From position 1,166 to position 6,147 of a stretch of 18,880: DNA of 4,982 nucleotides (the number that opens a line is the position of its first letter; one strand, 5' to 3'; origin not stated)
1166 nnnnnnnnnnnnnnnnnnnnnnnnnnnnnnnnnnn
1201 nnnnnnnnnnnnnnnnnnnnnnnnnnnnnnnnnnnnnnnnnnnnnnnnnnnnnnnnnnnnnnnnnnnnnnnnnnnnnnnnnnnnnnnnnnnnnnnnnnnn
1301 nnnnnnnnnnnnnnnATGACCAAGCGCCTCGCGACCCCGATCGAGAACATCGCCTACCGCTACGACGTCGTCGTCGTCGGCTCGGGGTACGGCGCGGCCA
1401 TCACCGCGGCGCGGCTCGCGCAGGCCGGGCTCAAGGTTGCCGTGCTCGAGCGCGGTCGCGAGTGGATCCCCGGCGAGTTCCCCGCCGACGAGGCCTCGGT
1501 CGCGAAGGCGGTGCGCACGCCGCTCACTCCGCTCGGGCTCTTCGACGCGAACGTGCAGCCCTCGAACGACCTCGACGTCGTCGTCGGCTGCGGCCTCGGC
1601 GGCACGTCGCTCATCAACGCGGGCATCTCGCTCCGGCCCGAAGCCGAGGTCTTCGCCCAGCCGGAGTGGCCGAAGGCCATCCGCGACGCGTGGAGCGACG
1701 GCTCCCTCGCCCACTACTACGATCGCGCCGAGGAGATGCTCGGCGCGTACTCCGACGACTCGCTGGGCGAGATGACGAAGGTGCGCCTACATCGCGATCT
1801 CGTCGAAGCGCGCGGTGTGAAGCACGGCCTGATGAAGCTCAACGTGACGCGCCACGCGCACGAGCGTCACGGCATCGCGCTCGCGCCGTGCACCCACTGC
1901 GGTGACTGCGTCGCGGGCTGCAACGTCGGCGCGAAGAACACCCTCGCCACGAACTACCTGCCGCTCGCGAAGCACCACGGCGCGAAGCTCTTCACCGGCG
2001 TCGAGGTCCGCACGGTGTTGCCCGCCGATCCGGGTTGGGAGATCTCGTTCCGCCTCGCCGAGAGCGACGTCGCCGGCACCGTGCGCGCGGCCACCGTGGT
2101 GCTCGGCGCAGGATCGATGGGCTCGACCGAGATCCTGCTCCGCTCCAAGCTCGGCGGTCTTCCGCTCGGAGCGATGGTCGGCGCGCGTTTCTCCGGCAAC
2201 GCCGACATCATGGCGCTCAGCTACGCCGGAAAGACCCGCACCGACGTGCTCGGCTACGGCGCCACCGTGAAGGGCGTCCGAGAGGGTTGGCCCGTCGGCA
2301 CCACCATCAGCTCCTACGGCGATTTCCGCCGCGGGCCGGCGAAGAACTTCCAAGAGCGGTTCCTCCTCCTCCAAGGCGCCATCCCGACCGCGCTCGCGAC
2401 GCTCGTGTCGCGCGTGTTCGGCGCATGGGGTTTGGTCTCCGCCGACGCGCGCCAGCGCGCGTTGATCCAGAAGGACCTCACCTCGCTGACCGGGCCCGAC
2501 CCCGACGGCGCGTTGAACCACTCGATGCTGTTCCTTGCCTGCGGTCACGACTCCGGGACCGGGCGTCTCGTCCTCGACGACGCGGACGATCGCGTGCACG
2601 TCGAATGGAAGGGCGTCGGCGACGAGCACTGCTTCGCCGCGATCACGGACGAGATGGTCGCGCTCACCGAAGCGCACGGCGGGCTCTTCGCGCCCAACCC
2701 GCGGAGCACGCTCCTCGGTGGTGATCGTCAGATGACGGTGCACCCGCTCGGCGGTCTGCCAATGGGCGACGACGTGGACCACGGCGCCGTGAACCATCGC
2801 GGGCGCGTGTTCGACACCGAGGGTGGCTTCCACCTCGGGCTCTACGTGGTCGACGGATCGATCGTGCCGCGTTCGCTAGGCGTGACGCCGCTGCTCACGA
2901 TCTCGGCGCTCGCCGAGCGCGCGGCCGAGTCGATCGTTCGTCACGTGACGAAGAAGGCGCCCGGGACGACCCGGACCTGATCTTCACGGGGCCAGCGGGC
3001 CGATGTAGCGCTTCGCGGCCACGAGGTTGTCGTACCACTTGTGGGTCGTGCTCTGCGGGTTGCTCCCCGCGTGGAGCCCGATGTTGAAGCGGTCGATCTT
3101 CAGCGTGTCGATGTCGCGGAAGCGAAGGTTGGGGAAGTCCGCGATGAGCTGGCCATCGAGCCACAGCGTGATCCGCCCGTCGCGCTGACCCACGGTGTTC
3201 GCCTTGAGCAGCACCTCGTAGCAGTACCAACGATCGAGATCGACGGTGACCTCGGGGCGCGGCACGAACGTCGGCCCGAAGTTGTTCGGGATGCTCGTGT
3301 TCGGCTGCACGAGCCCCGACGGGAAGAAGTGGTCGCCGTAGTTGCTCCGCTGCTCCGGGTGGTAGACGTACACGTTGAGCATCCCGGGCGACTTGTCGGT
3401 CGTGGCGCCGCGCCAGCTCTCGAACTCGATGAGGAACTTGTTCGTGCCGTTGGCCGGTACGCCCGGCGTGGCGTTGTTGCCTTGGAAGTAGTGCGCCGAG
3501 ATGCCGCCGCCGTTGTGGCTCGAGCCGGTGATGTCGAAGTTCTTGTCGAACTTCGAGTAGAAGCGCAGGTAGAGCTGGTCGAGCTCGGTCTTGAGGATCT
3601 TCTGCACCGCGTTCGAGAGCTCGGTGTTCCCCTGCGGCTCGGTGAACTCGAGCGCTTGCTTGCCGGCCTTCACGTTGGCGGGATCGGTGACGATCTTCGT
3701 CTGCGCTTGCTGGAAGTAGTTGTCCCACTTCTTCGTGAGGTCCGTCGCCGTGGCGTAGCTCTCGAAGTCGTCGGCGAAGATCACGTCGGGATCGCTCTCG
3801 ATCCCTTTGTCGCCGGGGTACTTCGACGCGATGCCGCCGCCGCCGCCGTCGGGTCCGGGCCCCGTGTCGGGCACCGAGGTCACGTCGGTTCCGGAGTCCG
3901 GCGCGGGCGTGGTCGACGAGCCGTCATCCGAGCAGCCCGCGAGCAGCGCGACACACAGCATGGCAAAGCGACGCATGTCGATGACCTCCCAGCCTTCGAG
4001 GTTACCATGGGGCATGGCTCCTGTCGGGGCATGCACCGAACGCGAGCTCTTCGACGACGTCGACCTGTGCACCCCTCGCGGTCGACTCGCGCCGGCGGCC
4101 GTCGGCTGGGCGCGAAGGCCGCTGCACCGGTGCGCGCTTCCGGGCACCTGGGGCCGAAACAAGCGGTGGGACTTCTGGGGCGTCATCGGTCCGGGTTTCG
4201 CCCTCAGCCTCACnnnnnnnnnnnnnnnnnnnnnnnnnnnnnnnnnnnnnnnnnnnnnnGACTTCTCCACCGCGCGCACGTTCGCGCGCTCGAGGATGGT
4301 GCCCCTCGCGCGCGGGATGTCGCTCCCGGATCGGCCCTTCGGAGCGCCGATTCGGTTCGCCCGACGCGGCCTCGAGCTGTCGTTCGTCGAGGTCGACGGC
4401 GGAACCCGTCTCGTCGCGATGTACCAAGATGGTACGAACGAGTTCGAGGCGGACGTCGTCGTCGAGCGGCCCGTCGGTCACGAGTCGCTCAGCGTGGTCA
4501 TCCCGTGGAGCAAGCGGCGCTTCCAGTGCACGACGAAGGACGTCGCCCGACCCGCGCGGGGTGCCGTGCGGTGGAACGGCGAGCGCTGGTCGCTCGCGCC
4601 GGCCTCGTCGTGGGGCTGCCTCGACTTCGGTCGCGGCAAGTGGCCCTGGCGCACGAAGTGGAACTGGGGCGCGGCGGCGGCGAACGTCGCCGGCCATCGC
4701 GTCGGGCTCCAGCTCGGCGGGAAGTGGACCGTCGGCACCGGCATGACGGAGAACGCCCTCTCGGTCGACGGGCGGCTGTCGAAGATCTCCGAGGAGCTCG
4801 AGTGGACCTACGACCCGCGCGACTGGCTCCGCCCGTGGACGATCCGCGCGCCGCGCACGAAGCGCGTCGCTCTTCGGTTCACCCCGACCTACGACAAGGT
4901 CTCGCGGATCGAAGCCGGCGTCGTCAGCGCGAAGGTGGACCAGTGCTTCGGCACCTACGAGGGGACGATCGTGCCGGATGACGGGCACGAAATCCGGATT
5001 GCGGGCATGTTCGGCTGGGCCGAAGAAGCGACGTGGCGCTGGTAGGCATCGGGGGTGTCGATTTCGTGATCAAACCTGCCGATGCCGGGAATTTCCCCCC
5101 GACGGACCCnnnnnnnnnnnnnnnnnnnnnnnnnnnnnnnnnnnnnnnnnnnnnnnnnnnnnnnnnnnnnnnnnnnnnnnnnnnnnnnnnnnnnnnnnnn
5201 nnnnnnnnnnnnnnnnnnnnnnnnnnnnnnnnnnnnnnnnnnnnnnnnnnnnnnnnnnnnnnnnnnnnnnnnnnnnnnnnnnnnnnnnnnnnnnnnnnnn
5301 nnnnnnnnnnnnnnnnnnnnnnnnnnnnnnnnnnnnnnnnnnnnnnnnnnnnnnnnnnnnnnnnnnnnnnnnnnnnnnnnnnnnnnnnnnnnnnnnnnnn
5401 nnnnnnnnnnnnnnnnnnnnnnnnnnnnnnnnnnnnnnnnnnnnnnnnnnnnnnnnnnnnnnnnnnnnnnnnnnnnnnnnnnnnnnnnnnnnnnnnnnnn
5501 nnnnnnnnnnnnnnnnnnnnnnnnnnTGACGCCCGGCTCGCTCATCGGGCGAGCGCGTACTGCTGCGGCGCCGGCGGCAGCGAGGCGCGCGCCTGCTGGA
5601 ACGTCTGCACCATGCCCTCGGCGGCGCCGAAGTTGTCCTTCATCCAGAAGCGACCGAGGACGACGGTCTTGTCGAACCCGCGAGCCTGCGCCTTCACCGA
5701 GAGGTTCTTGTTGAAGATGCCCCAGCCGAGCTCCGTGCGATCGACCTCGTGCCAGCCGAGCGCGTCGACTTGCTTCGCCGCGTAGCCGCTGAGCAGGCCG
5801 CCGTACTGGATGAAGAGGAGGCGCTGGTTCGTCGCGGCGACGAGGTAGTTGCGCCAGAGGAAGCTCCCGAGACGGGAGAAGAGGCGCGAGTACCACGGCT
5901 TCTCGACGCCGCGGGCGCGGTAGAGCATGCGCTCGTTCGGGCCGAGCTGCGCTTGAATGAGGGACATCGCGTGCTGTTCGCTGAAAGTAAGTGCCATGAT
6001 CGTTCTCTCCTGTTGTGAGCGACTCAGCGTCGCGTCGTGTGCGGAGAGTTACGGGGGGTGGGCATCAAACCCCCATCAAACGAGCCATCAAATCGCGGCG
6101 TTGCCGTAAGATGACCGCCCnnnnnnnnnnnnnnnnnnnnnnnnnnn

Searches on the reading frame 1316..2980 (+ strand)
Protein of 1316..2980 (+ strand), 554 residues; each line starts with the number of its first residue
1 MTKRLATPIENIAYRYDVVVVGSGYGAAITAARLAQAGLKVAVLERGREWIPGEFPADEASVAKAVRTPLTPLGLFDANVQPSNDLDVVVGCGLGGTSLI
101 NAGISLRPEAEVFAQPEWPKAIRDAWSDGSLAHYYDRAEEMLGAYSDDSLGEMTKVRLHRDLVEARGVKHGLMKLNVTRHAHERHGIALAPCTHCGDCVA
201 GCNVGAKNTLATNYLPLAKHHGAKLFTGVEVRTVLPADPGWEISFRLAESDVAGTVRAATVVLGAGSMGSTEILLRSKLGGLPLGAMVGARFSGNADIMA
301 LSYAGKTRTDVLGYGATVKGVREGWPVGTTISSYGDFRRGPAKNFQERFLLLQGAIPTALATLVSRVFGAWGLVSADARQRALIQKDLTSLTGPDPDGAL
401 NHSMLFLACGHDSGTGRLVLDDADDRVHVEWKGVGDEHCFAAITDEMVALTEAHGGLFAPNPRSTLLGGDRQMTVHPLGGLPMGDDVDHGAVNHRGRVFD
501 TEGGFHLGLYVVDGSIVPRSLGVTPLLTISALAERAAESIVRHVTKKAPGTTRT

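Call 19: search_protein_families(library=pfam, proteins=[window:1316-2980:+], max_evalue=0.01)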
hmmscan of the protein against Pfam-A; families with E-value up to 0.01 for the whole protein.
window:1316-2980:+ (554 aa): 8 families
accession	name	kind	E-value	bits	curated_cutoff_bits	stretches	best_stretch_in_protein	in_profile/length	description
PF00732.25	GMC_oxred_N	-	1.4e-17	64.7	23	1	89-284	21-207/218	GMC oxidoreductase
PF05199.19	GMC_oxred_C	-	4.1e-12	47.3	24.6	1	471-533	82-139/139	GMC oxidoreductase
PF01266.30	DAO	-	6.4e-07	29.7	27.9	1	17-48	1-32/353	FAD dependent oxidoreductase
PF00890.30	FAD_binding_2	-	0.00016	21.5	20.4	1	17-48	1-32/414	FAD binding domain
PF07992.20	Pyr_redox_2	-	0.00044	20.2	26.1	1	16-51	1-36/291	Pyridine nucleotide-disulphide oxidoreductase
PF13450.12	NAD_binding_8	-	0.00096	19.8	21.9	1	20-48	1-29/68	NAD(P)-binding Rossmann-like domain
PF00070.33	Pyr_redox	-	0.0076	17.2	22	0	18-54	2-37/82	Pyridine nucleotide-disulphide oxidoreductase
PF01946.23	Thi4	-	0.0095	15.6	26.2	0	2-46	5-49/235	Thi4 family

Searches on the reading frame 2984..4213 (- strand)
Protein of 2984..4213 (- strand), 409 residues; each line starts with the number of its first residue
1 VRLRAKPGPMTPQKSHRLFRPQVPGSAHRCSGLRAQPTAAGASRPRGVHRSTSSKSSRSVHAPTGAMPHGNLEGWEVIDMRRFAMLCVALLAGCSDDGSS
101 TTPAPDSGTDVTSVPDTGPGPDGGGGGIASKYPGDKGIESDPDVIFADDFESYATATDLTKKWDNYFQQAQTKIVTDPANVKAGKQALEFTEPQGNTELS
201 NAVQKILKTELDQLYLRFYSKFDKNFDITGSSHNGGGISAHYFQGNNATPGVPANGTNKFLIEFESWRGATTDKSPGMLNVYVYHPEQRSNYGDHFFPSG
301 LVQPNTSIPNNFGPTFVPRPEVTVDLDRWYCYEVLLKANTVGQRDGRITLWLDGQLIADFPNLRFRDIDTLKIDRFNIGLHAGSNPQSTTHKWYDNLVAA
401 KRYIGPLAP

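Call 19: search_protein_families(library=pfam, proteins=[window:2984-4213:-], max_evalue=0.01)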
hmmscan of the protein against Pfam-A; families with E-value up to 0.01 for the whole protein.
window:2984-4213:- (409 aa): 2 families
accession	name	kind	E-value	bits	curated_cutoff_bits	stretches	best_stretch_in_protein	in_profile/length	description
PF21294.4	Polysacc_lyase_14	-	1.3e-05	25.5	27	1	191-378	22-191/215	Polysaccharide lyase 14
PF14099.13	Polysacc_lyase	-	0.00026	21.4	29.9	1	161-397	7-209/210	Polysaccharide lyase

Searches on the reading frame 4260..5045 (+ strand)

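Call 19: search_protein_families(library=pfam, proteins=[window:4260-5045:+], max_evalue=0.01)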
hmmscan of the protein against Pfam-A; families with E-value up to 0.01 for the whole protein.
window:4260-5045:+ (261 aa): 1 family
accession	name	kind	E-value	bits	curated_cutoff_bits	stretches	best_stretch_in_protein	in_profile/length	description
PF10974.15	DUF2804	-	3.2e-77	260.4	26.9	1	1-261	76-339/339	Domain of unknown function (DUF2804)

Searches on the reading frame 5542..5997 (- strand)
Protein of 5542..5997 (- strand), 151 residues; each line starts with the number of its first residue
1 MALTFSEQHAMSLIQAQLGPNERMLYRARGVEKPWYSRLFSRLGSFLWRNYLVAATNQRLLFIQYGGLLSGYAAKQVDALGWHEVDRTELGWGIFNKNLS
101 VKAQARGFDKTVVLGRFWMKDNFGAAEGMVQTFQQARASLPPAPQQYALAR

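Call 19: search_protein_families(library=pfam, proteins=[window:5542-5997:-], max_evalue=0.01)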
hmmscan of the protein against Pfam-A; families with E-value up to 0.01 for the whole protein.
window:5542-5997:- (151 aa): 1 family
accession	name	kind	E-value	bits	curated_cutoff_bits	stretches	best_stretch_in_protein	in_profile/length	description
PF14470.12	bPH_3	-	0.0016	19.3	23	1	18-103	1-71/95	Bacterial PH domain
